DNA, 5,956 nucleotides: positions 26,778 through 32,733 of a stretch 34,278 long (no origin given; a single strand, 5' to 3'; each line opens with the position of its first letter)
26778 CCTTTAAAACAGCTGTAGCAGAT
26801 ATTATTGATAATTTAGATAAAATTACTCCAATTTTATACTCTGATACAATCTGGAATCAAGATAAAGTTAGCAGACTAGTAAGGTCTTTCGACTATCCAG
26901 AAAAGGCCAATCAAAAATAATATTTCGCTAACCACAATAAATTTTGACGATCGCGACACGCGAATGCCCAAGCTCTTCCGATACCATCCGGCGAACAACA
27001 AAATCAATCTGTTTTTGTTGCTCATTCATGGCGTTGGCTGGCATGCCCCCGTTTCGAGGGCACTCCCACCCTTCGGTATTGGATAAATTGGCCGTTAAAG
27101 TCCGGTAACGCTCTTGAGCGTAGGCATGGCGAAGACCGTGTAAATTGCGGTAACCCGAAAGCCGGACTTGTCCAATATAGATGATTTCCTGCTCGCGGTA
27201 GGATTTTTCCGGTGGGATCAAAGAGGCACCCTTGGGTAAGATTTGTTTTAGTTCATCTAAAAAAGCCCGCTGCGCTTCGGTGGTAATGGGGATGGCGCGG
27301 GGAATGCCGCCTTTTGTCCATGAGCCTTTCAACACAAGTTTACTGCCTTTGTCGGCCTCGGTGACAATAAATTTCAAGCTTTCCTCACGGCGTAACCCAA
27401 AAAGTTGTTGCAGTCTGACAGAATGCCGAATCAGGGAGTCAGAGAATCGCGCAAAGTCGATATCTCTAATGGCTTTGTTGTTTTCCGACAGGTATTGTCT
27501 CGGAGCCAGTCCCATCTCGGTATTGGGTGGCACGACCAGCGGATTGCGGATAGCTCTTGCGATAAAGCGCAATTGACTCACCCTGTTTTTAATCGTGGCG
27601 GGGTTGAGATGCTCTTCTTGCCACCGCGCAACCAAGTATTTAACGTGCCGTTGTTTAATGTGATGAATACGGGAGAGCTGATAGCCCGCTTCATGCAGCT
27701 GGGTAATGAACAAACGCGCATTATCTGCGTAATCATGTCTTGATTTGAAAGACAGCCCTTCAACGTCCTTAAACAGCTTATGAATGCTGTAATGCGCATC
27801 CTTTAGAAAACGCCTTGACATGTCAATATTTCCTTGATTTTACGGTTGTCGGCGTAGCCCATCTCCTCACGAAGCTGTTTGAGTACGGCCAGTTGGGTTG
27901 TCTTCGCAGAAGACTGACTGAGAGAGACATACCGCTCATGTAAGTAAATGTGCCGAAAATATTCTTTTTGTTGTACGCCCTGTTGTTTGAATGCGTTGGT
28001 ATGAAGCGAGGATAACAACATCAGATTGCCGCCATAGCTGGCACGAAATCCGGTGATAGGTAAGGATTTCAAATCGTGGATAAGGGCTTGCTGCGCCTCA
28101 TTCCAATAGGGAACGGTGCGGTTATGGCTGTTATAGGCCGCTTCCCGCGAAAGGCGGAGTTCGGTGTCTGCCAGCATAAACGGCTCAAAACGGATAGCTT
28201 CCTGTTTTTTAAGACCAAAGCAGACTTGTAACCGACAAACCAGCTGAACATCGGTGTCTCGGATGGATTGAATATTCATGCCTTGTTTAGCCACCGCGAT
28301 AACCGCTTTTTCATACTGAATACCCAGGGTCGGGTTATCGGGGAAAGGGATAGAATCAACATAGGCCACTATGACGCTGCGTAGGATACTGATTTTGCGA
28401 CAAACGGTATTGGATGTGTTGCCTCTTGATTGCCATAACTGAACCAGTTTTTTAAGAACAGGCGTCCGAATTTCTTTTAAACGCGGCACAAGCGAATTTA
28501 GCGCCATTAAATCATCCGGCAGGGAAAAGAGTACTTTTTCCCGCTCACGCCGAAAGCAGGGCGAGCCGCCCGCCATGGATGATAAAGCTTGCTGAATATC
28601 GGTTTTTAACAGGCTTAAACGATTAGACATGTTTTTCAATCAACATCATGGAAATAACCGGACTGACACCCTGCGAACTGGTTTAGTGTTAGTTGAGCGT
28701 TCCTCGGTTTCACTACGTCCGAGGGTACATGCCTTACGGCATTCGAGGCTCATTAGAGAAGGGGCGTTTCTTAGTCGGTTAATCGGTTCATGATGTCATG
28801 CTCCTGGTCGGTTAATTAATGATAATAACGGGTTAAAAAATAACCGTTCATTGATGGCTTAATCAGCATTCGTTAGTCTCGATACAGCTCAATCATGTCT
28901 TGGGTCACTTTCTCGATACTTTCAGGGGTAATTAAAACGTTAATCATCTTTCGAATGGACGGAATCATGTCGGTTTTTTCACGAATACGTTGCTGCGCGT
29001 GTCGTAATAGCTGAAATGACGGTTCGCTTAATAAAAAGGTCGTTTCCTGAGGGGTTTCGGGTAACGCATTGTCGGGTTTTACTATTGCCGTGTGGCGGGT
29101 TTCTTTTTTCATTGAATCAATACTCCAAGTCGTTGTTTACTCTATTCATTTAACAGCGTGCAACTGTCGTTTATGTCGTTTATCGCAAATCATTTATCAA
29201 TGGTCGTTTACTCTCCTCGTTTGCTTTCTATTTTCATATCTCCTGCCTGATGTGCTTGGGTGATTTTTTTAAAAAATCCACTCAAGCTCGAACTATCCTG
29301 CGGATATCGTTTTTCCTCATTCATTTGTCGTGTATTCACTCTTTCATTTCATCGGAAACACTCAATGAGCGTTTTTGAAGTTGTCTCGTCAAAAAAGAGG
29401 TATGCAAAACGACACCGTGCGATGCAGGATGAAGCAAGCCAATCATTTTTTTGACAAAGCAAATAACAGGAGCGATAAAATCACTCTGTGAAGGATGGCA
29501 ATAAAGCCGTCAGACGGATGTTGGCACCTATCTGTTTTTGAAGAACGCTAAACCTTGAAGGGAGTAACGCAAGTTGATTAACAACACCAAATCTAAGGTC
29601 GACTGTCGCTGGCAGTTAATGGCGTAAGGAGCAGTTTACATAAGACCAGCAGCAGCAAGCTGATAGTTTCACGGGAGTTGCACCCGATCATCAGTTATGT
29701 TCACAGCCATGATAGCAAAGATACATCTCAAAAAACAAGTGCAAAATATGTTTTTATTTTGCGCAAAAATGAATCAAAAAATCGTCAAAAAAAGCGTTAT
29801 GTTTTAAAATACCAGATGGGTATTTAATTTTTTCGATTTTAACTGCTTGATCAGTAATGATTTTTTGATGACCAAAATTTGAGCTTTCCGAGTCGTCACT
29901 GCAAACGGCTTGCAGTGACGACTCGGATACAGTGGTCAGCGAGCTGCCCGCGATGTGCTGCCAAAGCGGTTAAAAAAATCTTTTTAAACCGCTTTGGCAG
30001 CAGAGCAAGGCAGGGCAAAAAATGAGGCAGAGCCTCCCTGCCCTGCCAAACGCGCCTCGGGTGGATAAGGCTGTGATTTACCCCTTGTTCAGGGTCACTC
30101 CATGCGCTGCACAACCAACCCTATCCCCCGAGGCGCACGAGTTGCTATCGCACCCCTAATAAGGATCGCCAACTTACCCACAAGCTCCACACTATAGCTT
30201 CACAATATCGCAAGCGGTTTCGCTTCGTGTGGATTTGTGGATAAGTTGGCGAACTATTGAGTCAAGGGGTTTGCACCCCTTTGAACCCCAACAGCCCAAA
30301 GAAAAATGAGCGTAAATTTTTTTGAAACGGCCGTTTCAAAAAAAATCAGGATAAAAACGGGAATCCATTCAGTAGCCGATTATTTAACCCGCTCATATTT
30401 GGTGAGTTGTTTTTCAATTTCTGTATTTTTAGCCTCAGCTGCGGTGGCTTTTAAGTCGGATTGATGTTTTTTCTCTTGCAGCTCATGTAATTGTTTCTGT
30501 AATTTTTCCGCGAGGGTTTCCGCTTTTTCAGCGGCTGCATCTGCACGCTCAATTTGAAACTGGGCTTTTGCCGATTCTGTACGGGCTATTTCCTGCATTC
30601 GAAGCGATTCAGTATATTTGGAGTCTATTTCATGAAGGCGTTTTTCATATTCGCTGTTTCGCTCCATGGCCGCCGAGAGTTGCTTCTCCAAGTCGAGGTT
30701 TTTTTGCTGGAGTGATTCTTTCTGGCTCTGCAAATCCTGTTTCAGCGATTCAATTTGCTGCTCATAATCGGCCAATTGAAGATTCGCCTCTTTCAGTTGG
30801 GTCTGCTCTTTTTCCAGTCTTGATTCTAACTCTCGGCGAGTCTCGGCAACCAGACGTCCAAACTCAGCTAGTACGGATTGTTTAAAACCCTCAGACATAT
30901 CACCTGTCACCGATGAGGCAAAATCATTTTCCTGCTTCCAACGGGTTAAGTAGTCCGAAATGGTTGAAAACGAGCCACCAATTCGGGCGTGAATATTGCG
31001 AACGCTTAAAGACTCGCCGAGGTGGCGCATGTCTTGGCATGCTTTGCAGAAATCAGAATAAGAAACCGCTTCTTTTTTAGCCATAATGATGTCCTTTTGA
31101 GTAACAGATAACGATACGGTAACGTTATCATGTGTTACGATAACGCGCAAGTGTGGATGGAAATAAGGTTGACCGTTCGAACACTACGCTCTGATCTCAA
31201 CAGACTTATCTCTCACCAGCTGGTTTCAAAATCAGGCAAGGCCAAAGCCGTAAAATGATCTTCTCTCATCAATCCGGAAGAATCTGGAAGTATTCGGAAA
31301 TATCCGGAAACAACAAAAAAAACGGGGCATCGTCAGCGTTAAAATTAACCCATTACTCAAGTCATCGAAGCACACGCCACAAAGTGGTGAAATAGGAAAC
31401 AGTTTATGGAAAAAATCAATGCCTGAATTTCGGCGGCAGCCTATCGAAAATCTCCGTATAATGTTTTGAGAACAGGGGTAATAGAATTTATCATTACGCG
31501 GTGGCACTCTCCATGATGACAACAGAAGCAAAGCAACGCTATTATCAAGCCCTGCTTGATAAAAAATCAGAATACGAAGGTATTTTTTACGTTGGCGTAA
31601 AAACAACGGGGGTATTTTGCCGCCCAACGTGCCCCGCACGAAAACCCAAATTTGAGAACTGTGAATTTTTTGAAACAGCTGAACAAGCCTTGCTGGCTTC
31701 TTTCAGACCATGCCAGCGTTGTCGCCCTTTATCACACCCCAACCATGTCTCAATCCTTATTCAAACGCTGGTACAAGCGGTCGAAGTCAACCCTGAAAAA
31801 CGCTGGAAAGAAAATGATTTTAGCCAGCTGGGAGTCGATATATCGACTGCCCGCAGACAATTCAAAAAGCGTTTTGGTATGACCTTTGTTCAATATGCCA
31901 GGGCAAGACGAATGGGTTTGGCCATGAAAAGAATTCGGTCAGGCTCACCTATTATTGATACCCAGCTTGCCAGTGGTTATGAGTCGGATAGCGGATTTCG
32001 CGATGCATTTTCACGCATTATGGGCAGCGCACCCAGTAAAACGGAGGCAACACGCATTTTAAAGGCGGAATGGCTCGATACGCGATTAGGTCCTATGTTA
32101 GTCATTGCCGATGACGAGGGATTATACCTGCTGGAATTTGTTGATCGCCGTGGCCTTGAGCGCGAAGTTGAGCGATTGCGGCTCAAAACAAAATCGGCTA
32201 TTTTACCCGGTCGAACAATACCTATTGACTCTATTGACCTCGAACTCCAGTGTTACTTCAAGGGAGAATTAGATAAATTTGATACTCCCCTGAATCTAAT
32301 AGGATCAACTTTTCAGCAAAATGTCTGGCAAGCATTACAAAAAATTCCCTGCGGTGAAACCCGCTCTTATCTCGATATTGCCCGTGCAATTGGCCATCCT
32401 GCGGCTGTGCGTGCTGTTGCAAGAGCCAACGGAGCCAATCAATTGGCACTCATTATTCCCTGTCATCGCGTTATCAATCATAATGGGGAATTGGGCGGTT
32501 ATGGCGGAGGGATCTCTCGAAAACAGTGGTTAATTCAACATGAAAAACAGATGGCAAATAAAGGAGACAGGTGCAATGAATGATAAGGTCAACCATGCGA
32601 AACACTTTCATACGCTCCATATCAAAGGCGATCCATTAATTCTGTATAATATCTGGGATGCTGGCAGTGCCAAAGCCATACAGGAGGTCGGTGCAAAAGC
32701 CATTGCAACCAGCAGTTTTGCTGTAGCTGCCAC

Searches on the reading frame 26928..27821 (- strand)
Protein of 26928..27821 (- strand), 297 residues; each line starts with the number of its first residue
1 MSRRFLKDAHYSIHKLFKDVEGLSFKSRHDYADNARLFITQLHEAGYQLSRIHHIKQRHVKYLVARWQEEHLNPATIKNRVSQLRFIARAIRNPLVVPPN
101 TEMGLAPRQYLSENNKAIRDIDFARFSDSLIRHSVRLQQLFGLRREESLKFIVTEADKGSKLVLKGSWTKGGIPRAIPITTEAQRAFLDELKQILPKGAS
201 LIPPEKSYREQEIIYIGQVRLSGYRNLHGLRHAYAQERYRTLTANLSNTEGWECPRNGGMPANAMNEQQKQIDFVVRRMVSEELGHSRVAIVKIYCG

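Call 12: search_protein_families(library=pfam, proteins=[window:26928-27821:-])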
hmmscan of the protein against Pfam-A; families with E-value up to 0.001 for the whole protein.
window:26928-27821:- (297 aa): 2 families
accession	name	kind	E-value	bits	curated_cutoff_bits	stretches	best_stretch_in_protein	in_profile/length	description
PF12834.13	Phage_int_SAM_2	-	5.7e-11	43.3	22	1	13-89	8-83/91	Phage integrase, N-terminal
PF12835.12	Integrase_1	-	6e-07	29.9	23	1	125-237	27-149/149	Integrase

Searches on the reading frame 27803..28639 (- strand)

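Call 12: search_protein_families(library=pfam, proteins=[window:27803-28639:-])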
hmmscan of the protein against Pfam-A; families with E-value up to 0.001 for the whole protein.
window:27803-28639:- (278 aa): 1 family
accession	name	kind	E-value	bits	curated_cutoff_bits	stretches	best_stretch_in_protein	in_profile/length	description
PF12834.13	Phage_int_SAM_2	-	0.00048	21.1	22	0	17-90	9-82/91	Phage integrase, N-terminal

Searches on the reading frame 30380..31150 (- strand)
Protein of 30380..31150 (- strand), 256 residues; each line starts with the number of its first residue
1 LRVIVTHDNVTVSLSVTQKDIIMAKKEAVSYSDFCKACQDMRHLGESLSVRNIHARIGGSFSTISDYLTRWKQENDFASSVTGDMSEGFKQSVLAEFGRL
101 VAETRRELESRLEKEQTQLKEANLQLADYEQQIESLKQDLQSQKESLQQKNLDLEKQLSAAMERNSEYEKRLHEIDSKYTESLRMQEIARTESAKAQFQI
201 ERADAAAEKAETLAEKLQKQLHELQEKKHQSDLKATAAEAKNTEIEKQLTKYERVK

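Call 12: search_protein_families(library=pfam, proteins=[window:30380-31150:-])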
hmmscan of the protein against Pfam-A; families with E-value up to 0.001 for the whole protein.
window:30380-31150:- (256 aa): 3 families
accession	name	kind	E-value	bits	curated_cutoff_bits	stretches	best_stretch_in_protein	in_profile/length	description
PF11740.13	KfrA_N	-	5.3e-13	50.1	26.1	1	33-139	4-112/113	Plasmid replication region DNA-binding N-term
PF09762.14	CCDC93_CC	-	0.00028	20.5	30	1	74-252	84-264/429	CCDC93 coiled-coil domain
PF05911.16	FPP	-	0.00087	18.1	40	0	7-236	606-840/871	Filament-like plant protein, long coiled-coil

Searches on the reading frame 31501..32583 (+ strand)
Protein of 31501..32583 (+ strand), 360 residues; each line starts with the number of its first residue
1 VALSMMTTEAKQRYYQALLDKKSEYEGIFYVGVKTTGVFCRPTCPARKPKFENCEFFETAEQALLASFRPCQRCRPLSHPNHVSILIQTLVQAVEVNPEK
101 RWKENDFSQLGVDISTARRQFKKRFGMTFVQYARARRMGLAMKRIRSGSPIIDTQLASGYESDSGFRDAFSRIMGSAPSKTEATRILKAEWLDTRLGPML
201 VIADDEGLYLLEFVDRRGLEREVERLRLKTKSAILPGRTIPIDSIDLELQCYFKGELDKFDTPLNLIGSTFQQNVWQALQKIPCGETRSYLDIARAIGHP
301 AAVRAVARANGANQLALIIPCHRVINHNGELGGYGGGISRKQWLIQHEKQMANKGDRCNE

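Call 12: search_protein_families(library=pfam, proteins=[window:31501-32583:+])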
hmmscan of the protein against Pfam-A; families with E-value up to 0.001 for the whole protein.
window:31501-32583:+ (360 aa): 5 families
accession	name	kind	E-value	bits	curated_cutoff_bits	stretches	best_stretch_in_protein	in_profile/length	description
PF01035.26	DNA_binding_1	-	3.7e-34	116.8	27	1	271-349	2-80/81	6-O-methylguanine DNA methyltransferase, DNA binding domain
PF02805.21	Ada_Zn_binding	-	1.7e-28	98.8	23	1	14-76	2-64/65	Metal binding domain of Ada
PF12833.13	HTH_18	-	1.6e-16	60.8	33.6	1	109-181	4-77/80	Helix-turn-helix domain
PF00165.29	HTH_AraC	-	4.9e-05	23.8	26.6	0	109-132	17-40/42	Bacterial regulatory helix-turn-helix proteins, AraC family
PF02870.21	Methyltransf_1N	-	0.00035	21.5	21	0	192-266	6-71/71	6-O-methylguanine DNA methyltransferase, ribonuclease-like domain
